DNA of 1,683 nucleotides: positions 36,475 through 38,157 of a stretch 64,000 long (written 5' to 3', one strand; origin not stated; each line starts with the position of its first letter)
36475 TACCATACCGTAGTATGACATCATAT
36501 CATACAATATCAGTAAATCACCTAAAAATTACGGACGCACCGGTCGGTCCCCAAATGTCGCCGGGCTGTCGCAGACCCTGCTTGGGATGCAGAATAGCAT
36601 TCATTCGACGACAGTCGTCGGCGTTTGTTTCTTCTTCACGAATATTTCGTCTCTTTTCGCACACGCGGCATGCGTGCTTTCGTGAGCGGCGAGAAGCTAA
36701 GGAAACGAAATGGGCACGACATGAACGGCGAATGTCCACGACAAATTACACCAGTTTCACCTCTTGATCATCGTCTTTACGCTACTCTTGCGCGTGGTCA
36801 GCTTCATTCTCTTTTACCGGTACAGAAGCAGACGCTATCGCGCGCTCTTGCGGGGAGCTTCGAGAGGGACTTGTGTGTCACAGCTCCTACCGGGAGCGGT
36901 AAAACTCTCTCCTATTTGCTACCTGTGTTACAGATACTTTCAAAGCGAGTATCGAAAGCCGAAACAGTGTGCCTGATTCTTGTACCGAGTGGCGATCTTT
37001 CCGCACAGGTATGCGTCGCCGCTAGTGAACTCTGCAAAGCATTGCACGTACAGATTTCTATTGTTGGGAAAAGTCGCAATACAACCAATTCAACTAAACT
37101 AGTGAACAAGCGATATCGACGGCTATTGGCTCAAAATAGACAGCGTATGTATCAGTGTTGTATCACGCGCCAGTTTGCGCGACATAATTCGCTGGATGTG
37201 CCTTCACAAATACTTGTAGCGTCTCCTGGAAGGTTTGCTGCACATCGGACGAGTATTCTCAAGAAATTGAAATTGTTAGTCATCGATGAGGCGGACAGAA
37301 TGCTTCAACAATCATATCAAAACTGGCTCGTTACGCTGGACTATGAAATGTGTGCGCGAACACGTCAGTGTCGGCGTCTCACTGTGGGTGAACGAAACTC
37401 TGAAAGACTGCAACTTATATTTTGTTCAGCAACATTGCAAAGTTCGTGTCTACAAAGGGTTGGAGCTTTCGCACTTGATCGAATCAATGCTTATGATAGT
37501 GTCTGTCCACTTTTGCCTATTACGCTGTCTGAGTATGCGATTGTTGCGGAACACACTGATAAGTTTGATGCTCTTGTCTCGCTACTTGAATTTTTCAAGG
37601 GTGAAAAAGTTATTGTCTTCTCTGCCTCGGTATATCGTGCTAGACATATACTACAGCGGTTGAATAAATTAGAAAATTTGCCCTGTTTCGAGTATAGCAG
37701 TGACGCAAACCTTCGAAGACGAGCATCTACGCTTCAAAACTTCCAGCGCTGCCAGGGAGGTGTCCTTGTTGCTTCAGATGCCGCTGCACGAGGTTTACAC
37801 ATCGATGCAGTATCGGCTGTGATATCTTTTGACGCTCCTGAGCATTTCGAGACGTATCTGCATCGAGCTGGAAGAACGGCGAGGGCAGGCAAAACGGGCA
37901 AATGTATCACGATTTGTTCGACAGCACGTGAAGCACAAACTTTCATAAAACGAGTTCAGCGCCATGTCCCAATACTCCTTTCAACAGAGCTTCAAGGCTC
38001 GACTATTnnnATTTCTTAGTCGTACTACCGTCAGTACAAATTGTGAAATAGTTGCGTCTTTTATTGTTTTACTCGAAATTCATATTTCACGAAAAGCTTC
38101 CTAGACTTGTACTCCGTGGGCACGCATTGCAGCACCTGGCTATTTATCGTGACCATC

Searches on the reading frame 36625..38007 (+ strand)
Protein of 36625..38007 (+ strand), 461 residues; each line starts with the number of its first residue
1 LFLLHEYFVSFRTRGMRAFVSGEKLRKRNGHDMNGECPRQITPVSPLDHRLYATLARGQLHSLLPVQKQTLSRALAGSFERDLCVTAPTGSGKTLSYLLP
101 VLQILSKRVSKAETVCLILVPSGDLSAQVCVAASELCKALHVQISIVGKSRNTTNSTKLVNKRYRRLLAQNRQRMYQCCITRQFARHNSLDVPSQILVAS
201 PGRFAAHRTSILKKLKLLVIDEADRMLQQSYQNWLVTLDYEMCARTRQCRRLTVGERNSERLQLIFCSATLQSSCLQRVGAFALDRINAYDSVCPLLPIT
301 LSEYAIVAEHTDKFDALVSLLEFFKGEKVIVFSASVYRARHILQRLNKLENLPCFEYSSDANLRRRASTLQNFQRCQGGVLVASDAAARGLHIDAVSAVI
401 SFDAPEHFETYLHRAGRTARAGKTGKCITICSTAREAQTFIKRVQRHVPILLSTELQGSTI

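Call 35: search_protein_families(library=pfam, proteins=[window:36625-38007:+], max_evalue=0.01)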
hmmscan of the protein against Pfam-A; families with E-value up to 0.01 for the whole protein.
window:36625-38007:+ (461 aa): 5 families
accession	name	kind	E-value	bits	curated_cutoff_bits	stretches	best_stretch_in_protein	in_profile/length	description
PF00270.35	DEAD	-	1.3e-26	93.7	26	1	65-273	2-162/167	DEAD/DEAH box helicase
PF00271.37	Helicase_C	-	1.8e-21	76.9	23.5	1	312-422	1-110/110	Helicase conserved C-terminal domain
PF04851.21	ResIII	-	4.5e-07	30.4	22.5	1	62-234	3-146/164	Type III restriction enzyme, res subunit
PF13401.12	AAA_22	-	0.00016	22.4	27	1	83-250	8-117/130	AAA domain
PF22590.2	Cas3-like_C_2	-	0.0049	17.6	27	0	326-421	2-104/106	CRISPR-associated nuclease/helicase Cas3, C-terminal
